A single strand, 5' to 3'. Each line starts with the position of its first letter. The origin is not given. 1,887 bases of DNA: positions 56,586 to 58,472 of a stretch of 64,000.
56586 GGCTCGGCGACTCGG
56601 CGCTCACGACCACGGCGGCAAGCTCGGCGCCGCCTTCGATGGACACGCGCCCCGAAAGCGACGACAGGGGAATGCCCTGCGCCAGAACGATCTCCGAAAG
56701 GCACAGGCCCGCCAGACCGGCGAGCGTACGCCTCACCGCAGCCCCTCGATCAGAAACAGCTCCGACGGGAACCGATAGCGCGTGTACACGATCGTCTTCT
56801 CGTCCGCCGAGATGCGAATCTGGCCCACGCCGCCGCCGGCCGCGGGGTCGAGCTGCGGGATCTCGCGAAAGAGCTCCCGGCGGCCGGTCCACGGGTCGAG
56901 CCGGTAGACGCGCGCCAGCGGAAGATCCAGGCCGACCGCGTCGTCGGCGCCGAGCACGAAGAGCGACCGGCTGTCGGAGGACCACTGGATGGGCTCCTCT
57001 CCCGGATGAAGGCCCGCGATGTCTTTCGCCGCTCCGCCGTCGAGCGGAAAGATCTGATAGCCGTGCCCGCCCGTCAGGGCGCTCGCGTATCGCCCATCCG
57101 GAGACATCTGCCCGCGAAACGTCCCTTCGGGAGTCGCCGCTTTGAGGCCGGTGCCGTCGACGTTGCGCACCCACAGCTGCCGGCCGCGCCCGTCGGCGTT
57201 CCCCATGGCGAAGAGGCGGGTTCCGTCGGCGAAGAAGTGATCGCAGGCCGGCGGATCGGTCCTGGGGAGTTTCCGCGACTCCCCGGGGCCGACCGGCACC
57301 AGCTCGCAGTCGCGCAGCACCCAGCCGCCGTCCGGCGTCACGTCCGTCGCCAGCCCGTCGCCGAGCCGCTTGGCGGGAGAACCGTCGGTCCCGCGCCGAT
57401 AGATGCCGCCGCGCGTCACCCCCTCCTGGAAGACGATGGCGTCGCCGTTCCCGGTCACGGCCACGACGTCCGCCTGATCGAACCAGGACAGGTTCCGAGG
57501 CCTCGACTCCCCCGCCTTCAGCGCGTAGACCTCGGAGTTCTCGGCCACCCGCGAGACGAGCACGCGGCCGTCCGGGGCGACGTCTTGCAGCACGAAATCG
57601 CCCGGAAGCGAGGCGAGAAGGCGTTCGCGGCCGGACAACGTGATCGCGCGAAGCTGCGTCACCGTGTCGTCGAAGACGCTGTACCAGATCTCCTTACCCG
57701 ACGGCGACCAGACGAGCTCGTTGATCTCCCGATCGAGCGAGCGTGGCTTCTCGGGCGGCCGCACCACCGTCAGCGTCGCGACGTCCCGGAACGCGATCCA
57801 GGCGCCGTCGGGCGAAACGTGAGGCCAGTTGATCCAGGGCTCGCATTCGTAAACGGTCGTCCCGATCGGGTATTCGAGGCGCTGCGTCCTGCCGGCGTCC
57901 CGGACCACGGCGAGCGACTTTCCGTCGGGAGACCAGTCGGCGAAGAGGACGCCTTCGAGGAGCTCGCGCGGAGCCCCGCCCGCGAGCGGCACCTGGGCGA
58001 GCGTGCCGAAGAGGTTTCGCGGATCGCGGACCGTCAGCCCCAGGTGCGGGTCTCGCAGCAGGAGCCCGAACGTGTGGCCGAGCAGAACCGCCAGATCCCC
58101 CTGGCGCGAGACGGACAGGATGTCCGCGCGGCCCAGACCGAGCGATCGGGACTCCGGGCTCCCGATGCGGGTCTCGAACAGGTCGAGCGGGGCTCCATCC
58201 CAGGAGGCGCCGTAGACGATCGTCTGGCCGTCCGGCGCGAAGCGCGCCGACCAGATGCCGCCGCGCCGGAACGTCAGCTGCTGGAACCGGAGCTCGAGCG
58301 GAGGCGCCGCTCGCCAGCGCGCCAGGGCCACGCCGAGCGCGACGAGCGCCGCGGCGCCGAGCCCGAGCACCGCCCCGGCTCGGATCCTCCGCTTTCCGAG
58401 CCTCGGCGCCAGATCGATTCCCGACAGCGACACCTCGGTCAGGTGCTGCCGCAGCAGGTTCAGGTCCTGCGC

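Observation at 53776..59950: Translationally coupled wHTH-FHA regulator -> TolB-propeller Ser/Thr kinase -> TonB-dependent-receptor-like OMP: a possible kinase-based trans-envelope signalling module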

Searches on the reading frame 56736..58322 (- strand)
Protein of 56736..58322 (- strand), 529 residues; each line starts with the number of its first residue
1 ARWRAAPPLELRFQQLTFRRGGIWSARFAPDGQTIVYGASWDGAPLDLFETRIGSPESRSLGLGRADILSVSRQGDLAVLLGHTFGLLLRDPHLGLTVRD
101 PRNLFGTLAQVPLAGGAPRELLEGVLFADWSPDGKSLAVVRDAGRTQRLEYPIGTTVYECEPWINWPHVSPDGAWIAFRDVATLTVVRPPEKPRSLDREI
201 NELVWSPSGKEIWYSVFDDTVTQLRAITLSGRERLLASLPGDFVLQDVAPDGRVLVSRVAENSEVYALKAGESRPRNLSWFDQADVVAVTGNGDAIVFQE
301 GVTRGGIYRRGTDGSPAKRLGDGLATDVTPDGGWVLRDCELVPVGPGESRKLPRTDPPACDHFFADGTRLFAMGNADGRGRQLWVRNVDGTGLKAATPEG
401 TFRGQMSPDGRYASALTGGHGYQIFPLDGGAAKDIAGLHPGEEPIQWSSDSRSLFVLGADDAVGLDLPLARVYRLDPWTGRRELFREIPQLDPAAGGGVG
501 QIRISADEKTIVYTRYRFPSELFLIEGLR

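Call 34: search_solved_structures(query=window:56736-58322:-, max_evalue=1)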
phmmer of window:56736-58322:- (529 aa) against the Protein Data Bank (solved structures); distinct sequences matched with E-value up to 1: 49.
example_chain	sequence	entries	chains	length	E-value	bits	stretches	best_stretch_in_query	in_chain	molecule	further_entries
2ymu_A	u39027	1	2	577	6.6e-12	48.1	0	13-40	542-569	WD-40 REPEAT PROTEIN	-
6r60_A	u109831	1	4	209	7.5e-09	38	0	13-38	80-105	WD-40 repeat protein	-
6r5y_A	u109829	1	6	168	3.4e-07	32.5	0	13-38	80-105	WD-40 repeat protein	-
6r5z_A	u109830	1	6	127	2.9e-05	26.2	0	13-38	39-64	9-bladed beta-propeller formed by three 3-bladed fragments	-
9h2q_B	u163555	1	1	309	0.0048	18.8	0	15-55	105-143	Autophagy-related protein 16-1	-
6r5x_A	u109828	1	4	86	0.0068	18.3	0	13-38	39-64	WD-40 repeat protein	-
4cy3_A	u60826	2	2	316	0.049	15.5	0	405-462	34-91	PROTEIN WILL DIE SLOWLY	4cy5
3mxx_A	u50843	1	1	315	0.22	13.4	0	403-462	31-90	WD repeat-containing protein 5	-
5c2v_A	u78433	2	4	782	0.26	13.1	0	365-404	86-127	HYDRAZINE SYNTHASE ALPHA SUBUNIT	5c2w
6ufx_A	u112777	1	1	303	0.45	12.3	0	405-462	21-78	WD repeat-containing protein 5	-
3n0e_A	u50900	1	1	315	0.52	12.1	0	403-462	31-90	WD repeat-containing protein 5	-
3n0d_A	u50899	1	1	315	0.52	12.1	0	403-462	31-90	WD repeat-containing protein 5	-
10tc_A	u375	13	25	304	0.65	11.8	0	405-462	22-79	WD repeat-containing protein 5 | WDR5 | WD repeat domain 5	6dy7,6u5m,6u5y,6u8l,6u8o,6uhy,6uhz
6pg4_A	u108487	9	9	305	0.66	11.8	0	405-462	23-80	WD repeat-containing protein 5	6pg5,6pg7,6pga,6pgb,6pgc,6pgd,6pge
6dya_A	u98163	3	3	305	0.66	11.8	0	405-462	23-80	WD repeat-containing protein 5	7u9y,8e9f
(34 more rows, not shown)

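Call 47: find_homologous_proteins(query=window:56736-58322:-, max_evalue=0.00001)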
Query window:56736-58322:- (529 aa): 7433 proteins with E <= 0.00001 among 8000 candidates; the best 120 are listed.
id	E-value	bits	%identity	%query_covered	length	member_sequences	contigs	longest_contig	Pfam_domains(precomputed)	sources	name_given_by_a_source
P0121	0.0e+0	1209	100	100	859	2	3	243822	PF07714.24,PF00069.32,PF26549.1,PF03109.23,PF07676.19,PF01636.30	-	-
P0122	4.1e-297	1005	83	100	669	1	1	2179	PF07714.24,PF00069.32,PF26549.1,PF07676.19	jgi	-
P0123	1.2e-287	973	80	100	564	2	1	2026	PF26549.1,PF07676.19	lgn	-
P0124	5.3e-283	958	79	100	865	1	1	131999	PF07714.24,PF00069.32,PF26549.1,PF07676.19,PF01636.30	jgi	jgi:hypothetical protein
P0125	6.3e-235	799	68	100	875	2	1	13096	PF07714.24,PF00069.32,PF26549.1,PF07676.19,PF01636.30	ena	-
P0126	1.4e-228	778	64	99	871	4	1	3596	PF07714.24,PF00069.32,PF26549.1,PF07676.19,PF01636.30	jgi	-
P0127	1.6e-211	722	63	100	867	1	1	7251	PF07714.24,PF00069.32,PF26549.1,PF01636.30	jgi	jgi:serine/threonine protein kinase/Tol biopolymer transport system component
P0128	5.3e-209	714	62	99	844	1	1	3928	PF07714.24,PF00069.32,PF26549.1,PF07676.19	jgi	jgi:eukaryotic-like serine/threonine-protein kinase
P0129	2.2e-206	705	61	100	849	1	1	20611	PF07714.24,PF00069.32,PF26549.1,PF01636.30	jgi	jgi:hypothetical protein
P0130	1.9e-202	692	61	99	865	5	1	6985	PF07714.24,PF00069.32,PF26549.1,PF01636.30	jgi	-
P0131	1.1e-185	637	56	100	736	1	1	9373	PF07714.24,PF00069.32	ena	-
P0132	3.5e-168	579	54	99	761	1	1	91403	PF07714.24,PF00069.32,PF26549.1,PF07676.19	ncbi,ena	-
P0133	2.2e-144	500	48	98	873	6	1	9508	PF07714.24,PF00069.32,PF26549.1,PF07676.19,PF01636.30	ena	-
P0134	3.9e-144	500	47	98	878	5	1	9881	PF07714.24,PF00069.32,PF26549.1,PF03109.23,PF07676.19,PF01636.30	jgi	jgi:hypothetical protein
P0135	6.3e-134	466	46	100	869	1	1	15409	PF07714.24,PF00069.32,PF26549.1,PF07676.19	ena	-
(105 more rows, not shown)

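Call 48: find_encoding_contigs(protein=P0125, flank=7000, max_places=1)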
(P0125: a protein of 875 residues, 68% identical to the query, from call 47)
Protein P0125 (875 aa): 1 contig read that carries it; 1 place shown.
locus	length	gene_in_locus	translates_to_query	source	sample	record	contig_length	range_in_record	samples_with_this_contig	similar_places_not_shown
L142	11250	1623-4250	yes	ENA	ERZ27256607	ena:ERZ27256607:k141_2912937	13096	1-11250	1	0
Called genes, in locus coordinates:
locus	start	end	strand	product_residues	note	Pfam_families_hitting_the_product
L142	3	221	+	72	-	?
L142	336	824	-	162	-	-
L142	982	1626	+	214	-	PF00486:Trans_reg_C, PF16697:Yop-YscD_cpl, PF00498:FHA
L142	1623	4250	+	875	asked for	PF00069:Pkinase, PF01636:APH (faint), PF07714:PK_Tyr_Ser-Thr, PF26549:Tricorn_N (faint), PF07676:PD40 (faint)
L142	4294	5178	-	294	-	-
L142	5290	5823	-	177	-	-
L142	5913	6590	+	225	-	PF09997:DUF2238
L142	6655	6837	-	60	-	-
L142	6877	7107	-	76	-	-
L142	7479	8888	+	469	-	PF13230:GATase_4 (faint), PF13522:GATase_6, PF13537:GATase_7, PF00156:Pribosyltran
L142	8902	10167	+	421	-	PF01979:Amidohydro_1, PF07969:Amidohydro_3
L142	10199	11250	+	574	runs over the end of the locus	-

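Call 49: find_encoding_contigs(protein=P0127, flank=7000, max_places=1)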
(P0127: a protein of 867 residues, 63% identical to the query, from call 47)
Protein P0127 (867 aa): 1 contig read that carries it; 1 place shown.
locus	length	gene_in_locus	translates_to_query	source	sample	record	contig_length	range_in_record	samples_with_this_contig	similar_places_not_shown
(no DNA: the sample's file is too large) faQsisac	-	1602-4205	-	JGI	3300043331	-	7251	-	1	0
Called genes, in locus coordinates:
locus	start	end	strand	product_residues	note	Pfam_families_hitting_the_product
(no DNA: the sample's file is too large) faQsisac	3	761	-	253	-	?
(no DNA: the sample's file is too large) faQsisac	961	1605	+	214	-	PF00486:Trans_reg_C, PF16697:Yop-YscD_cpl, PF00498:FHA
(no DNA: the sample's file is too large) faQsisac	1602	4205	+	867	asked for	PF00069:Pkinase, PF01636:APH (faint), PF07714:PK_Tyr_Ser-Thr, PF26549:Tricorn_N (faint)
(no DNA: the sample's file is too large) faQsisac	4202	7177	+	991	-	PF13620:CarboxypepD_reg, PF07715:Plug (weak), PF25183:OMP_b-brl_4 (weak), PF00593:TonB_dep_Rec_b-barrel (weak), PF25183:OMP_b-brl_4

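Call 50: find_encoding_contigs(protein=P0132, flank=7000, max_places=1)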
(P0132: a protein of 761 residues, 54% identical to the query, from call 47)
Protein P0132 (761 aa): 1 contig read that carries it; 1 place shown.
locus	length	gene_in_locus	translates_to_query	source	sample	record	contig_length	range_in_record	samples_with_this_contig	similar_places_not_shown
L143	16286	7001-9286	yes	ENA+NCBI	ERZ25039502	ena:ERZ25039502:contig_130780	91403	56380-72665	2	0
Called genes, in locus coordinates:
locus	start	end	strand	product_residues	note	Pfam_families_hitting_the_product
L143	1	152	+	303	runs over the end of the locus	PF00561:Abhydrolase_1, PF12146:Hydrolase_4, PF12697:Abhydrolase_6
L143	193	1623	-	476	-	PF01569:PAP2, PF22778:VCPO_2nd (weak), PF01569:PAP2, PF22778:VCPO_2nd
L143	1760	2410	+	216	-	PF00486:Trans_reg_C, PF16697:Yop-YscD_cpl, PF00498:FHA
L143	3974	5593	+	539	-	-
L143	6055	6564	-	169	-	-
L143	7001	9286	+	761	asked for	PF00069:Pkinase, PF07714:PK_Tyr_Ser-Thr, PF07676:PD40 (faint), PF26549:Tricorn_N (faint)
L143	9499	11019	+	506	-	PF13620:CarboxypepD_reg, PF25183:OMP_b-brl_4 (weak)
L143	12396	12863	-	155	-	-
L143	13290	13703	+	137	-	PF09997:DUF2238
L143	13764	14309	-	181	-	PF15902:Sortilin-Vps10 (faint)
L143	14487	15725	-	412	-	PF02012:BNR (faint), PF15899:BNR_6 (faint), PF15902:Sortilin-Vps10 (faint), PF25852:DUF6242_C (weak)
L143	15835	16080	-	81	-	-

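Call 52: find_encoding_contigs(protein=P0130, flank=7000, max_places=1)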
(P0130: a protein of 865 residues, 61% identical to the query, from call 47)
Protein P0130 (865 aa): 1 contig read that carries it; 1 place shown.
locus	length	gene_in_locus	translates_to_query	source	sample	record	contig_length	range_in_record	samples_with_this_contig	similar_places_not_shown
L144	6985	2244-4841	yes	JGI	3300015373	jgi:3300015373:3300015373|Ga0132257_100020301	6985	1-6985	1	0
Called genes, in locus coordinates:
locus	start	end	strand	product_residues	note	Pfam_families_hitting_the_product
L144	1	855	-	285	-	?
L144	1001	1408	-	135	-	PF13620:CarboxypepD_reg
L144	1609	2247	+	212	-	PF00486:Trans_reg_C, PF16697:Yop-YscD_cpl, PF00498:FHA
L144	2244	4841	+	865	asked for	PF00069:Pkinase, PF01636:APH (faint), PF07714:PK_Tyr_Ser-Thr, PF26549:Tricorn_N (faint)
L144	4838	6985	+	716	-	?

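Call 53: find_encoding_contigs(protein=P0131, flank=7000, max_places=1)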
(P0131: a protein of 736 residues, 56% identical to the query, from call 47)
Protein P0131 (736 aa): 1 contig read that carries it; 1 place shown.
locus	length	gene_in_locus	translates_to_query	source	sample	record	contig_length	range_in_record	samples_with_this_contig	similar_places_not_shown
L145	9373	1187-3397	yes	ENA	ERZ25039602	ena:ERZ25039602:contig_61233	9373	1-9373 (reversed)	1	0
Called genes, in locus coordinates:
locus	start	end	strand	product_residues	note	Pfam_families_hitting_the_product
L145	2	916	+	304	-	?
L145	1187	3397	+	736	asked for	PF00069:Pkinase, PF07714:PK_Tyr_Ser-Thr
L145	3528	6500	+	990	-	PF13620:CarboxypepD_reg, PF13715:CarbopepD_reg_2 (weak), PF25183:OMP_b-brl_4 (weak)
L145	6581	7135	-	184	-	PF14521:Aspzincin_M35 (faint)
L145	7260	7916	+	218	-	PF00486:Trans_reg_C, PF16697:Yop-YscD_cpl, PF00498:FHA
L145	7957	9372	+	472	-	?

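Call 66: predict_structure(alignment_id=A2)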
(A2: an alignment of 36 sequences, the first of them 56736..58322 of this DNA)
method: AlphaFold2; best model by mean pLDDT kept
length: 529 residues; sequences in the alignment: 36
mean_pLDDT: 89.8   pTM: 0.88
mean pLDDT of the five models: 89.8, 89.5, 88.9, 88.5, 88.2
residues with pLDDT >= 90: 372; 70-90: 123; 50-70: 28; < 50: 6
segments of 3 or more residues with pLDDT < 50: 1-6
pLDDT, mean of each block of 10 residues (from residue 1): 49 85 90 93 82 91 90 95 63 65 88 91 94 95 90 95 89 96 93 95 94 92 96 94 93 92 92 89 90 93 79 93 92 95 94 96 96 91 96 95 94 90 93 94 94 92 75 97 93 78 96 90 89
secondary structure, 60 per line:
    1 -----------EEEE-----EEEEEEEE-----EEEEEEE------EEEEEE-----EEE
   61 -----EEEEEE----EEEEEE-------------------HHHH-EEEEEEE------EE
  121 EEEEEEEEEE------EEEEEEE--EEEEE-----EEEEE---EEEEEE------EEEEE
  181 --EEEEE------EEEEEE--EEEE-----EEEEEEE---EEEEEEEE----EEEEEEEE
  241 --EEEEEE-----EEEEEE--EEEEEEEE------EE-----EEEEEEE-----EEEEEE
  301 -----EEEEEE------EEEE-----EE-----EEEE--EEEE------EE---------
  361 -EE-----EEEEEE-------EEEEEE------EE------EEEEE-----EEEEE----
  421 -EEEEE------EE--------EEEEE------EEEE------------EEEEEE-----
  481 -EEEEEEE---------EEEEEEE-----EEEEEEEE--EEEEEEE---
elements in order: E12-15 E21-28 E34-40 E47-52 E58-60 E66-71 E76-81 H101-104 E106-112 E119-130 E137-143 E146-150 E156-160 E164-169 E176-180 E183-187 E194-199 E202-205 E211-217 E221-228 E233-240 E243-248 E254-259 E262-269 E283-289 E295-300 E306-311 E318-321 E334-337 E340-343 E369-374 E382-387 E402-406 E412-416 E422-426 E443-447 E454-457 E470-475 E482-488 E498-504 E510-517 E520-526

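Call 69: fold_search(model_id=the predicted structure, library=pdb)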
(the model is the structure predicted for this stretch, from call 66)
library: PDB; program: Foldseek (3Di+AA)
matches with E <= 10: 1633; with E <= 0.001: 1288
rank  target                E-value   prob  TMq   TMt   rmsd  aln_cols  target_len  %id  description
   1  2ymu_A                5.1e-15  1.00  0.31  0.29  18.3       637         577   14  Structure of a highly repetitive propeller structure (released 2012-10-17)
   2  9e2g_2B               3.4e-13  1.00  0.31  0.27  15.9       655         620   12  Cryo-EM structure of 48 nm repeat of microtubule doublet from T. brucei flagellum (released 2025-03-12)
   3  8jxh_B                3.9e-13  1.00  0.31  0.15  17.7       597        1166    8  rat megalin RAP complex wingA (released 2024-06-19)
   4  6u42_5L               5.0e-13  1.00  0.30  0.26  15.7       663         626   12  Natively decorated ciliary doublet microtubule (released 2019-11-13)
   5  7mqa_LQ               6.4e-13  1.00  0.30  0.20  14.8       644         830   10  Cryo-EM structure of the human SSU processome, state post-A1 (released 2021-09-22)
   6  8to0_BG               6.7e-13  1.00  0.31  0.28  15.7       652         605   11  48-nm repeating structure of doublets from mouse sperm flagella (released 2023-11-01)
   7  7rro_e                9.5e-13  1.00  0.32  0.28  15.9       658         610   11  Structure of the 48-nm repeat doublet microtubule from bovine tracheal cilia (released 2021-10-27)
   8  7ung_e                1.0e-12  1.00  0.30  0.26  19.3       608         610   11  48-nm repeat of the human respiratory doublet microtubule (released 2022-10-05)
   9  1k32_A                1.0e-12  1.00  0.30  0.18  15.8       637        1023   14  Crystal structure of the tricorn protease (released 2001-12-05)
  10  9n74_LQ               1.6e-12  1.00  0.29  0.20  18.3       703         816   11  SSU processome maturation and disassembly, State H (released 2025-10-29)
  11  9n6v_LQ               1.7e-12  1.00  0.31  0.21  19.0       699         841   11  SSU processome maturation and disassembly, State A (released 2025-11-05)
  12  8jx8_B                2.2e-12  1.00  0.32  0.13  18.8       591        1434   11  rat megalin head (released 2024-06-19)
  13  8g2z_0U               2.7e-12  1.00  0.31  0.28  15.6       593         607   12  48-nm doublet microtubule from Tetrahymena thermophila strain CU428 (released 2023-06-14)
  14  8i7o_P1               2.7e-12  1.00  0.30  0.27  16.1       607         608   12  In situ structure of axonemal doublet microtubules in mouse sperm with 16-nm repeat (released 2023-10-11)
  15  9e78_0L               3.6e-12  1.00  0.32  0.28  16.5       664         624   14  48-nm repeat of the Leishmania tarentolae doublet microtubule (released 2025-03-12)
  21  1nr0                  8.7e-12  1.00  0.29  0.26  17.4       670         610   12  Two Seven-Bladed Beta-Propeller Domains Revealed By The Structure Of A C. elegans Homologue Of Yeast Actin Interacting P (released 2003-07-01)
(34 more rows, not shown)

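Call 80: search_protein_families(library=pfam, proteins=[L145:6581-7156:-, L142:4294-5175:-, L144:1-855:-], max_evalue=0.001)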
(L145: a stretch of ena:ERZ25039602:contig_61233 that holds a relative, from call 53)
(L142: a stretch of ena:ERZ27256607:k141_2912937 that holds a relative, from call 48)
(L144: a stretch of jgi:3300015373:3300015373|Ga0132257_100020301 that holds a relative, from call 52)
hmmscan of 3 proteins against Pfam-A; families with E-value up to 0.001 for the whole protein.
L145:6581-7156:- (191 aa): 1 family
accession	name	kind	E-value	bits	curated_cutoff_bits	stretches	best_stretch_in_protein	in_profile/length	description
PF14521.12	Aspzincin_M35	-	3.5e-05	24.7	30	1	74-169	8-104/142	Lysine-specific metallo-endopeptidase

L142:4294-5175:- (293 aa): 0 families

L144:1-855:- (285 aa): 0 families
